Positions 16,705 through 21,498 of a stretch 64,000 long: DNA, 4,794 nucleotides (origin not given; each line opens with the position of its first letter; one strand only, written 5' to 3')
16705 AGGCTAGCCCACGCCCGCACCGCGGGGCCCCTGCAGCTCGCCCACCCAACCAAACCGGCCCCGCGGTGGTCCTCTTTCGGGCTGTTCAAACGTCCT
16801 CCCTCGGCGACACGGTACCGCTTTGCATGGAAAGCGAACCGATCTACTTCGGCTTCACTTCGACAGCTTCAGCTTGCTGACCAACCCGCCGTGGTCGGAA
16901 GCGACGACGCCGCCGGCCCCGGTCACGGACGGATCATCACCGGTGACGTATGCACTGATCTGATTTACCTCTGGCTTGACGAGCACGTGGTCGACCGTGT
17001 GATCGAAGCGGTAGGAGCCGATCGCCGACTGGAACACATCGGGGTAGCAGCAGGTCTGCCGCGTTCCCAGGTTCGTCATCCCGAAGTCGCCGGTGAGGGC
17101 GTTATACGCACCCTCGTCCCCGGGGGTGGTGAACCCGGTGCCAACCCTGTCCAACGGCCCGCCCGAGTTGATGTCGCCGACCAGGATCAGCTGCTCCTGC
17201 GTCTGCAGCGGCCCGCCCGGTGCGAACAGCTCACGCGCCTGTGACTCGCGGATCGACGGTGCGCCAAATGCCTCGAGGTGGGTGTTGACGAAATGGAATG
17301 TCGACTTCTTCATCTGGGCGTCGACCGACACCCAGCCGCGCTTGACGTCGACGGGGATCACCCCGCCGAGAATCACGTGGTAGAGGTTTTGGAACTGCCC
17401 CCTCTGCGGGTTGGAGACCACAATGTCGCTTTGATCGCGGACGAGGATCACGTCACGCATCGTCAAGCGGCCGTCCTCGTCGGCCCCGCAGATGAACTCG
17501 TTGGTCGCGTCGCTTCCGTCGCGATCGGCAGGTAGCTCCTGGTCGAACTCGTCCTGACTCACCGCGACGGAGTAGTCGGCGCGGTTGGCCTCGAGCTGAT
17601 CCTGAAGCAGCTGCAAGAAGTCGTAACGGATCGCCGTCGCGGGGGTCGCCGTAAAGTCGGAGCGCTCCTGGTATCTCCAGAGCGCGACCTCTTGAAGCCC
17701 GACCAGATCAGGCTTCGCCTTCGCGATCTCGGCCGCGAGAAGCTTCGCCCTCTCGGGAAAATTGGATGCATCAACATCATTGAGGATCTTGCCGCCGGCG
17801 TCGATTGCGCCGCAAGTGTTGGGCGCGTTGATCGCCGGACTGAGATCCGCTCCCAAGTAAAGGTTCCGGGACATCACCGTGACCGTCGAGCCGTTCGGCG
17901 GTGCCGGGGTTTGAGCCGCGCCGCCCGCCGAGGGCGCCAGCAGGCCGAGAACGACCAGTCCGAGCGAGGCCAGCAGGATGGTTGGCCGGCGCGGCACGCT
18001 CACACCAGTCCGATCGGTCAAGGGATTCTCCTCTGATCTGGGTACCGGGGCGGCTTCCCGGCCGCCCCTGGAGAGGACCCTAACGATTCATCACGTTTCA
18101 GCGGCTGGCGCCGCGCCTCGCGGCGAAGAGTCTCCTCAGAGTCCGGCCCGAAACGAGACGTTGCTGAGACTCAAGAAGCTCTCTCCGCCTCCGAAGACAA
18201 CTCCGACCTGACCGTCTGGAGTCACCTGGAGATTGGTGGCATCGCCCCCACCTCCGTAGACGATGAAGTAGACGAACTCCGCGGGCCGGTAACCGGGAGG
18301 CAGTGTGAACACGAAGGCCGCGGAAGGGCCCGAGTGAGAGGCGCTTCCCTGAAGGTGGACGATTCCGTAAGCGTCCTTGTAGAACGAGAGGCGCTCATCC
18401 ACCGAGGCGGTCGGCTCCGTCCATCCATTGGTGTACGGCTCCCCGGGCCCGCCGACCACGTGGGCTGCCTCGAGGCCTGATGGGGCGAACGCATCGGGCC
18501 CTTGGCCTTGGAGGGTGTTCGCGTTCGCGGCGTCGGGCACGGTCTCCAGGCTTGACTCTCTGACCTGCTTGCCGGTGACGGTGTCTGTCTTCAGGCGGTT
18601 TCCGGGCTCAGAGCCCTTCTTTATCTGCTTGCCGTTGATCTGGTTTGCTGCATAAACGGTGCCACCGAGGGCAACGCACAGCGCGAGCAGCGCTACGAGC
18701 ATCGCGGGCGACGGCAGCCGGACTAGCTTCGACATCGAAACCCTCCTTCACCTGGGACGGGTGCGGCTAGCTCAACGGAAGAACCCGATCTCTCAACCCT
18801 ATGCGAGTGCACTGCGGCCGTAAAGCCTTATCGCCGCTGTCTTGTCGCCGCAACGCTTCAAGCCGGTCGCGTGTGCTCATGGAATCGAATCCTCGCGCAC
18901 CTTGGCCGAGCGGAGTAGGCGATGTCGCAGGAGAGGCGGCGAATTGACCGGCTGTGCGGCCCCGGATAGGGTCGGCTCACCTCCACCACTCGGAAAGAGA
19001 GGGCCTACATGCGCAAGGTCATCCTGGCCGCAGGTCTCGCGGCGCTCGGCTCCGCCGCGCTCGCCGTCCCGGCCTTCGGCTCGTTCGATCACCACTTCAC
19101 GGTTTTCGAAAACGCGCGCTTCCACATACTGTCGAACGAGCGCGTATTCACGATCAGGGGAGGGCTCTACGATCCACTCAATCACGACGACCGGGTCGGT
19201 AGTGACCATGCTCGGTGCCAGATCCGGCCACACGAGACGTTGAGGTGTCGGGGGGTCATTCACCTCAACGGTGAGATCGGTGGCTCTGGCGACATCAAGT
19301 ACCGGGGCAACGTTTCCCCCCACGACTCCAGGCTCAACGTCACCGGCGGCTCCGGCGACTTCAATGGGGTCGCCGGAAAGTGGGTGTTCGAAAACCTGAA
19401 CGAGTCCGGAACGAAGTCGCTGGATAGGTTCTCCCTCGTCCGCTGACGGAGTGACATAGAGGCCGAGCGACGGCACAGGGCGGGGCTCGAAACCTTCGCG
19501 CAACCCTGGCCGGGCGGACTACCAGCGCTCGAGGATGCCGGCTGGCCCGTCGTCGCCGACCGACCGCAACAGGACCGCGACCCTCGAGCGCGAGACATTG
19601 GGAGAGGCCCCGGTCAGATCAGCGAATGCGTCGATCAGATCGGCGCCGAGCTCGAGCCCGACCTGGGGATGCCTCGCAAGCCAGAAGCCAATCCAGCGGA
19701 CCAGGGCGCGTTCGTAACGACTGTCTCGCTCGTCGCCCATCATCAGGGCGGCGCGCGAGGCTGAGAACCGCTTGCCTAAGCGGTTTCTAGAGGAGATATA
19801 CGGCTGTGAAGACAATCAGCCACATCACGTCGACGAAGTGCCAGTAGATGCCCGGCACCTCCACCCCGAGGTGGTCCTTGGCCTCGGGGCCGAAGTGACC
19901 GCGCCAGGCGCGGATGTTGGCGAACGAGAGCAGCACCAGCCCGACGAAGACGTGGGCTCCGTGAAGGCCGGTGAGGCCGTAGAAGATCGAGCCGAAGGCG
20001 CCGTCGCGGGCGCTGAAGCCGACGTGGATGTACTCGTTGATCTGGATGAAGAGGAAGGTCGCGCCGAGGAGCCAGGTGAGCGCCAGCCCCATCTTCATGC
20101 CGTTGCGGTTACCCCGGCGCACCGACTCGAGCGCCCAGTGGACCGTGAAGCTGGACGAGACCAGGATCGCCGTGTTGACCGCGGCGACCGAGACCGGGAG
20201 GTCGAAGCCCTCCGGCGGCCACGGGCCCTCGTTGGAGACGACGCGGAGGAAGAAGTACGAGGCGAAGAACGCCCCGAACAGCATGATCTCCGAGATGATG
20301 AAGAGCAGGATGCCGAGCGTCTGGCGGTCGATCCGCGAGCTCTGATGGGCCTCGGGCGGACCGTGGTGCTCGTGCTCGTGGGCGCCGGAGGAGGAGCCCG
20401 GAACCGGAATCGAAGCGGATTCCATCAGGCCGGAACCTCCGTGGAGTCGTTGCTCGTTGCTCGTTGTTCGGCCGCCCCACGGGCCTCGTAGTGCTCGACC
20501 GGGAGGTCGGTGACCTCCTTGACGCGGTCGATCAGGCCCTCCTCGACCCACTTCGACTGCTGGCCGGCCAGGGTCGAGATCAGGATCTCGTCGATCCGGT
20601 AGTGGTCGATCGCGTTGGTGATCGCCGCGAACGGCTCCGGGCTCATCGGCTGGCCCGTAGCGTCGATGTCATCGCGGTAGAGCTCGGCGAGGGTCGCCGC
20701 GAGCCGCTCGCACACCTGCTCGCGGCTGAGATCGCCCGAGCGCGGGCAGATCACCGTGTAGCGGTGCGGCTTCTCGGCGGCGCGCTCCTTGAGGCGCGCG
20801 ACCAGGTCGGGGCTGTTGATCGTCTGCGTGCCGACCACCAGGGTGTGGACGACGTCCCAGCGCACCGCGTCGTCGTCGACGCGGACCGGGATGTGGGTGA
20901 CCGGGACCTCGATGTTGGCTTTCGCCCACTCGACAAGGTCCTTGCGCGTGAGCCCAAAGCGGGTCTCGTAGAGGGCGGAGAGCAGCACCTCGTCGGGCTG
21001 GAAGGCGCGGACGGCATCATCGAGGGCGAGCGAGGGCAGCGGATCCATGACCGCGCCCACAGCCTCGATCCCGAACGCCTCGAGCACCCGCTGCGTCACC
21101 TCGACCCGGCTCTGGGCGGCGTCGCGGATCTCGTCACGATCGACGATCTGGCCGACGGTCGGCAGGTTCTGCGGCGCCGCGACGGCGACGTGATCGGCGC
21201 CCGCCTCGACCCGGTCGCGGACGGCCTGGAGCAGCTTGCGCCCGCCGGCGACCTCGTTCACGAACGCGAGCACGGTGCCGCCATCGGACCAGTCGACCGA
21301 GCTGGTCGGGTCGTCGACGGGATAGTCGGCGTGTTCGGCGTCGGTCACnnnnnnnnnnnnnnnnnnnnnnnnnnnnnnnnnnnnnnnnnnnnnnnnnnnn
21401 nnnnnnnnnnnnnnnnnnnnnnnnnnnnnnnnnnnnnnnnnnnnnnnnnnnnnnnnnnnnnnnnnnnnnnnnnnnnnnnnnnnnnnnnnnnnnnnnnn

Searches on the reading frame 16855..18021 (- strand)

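Call 90: search_protein_families(library=pfam, proteins=[window:16855-18021:-], max_evalue=0.00001)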
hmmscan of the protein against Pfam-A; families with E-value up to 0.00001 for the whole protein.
window:16855-18021:- (388 aa): 1 family
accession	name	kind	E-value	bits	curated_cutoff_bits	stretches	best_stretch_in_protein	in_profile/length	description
PF03372.29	Exo_endo_phos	-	2.2e-06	28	24.5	0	84-377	11-225/225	Endonuclease/Exonuclease/phosphatase family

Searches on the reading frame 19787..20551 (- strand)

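Call 33: search_protein_families(library=pfam, proteins=[window:19787-20551:-], max_evalue=0.001)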
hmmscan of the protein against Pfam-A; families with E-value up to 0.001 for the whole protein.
window:19787-20551:- (254 aa): 1 family
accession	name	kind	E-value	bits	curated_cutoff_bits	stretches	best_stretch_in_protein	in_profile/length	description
PF00510.24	COX3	-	5.6e-43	148.1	23.8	1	77-253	76-255/258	Cytochrome c oxidase subunit III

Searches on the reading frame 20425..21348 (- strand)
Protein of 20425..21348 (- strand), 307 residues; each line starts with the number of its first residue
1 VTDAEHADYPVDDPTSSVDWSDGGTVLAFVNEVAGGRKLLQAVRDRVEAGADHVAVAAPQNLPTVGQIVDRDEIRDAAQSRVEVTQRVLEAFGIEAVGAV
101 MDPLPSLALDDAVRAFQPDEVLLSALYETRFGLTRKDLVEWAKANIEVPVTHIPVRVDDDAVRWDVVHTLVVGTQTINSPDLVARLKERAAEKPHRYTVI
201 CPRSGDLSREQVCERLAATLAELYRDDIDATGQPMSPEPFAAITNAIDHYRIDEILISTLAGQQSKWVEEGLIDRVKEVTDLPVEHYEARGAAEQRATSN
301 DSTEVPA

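Call 33: search_protein_families(library=pfam, proteins=[window:20425-21348:-], max_evalue=0.001)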
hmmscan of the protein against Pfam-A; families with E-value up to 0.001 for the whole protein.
window:20425-21348:- (307 aa): 0 families

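Call 91: search_protein_families(library=ncbifam, proteins=[window:20425-21348:-], max_evalue=1)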
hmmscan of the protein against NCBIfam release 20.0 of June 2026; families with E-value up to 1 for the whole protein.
window:20425-21348:- (307 aa): 0 families

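Call 92: search_protein_families(library=pfam, proteins=[window:20425-21348:-], max_evalue=1)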
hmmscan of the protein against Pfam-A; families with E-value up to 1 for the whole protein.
window:20425-21348:- (307 aa): 2 families
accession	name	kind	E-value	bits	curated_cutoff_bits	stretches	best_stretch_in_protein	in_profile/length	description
PF02310.24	B12-binding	-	0.0071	16.6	32.1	0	89-136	24-70/121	B12 binding domain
PF18604.6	PreAtp-grasp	-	0.065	14.2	27.5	0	157-203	34-79/94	Pre ATP-grasp domain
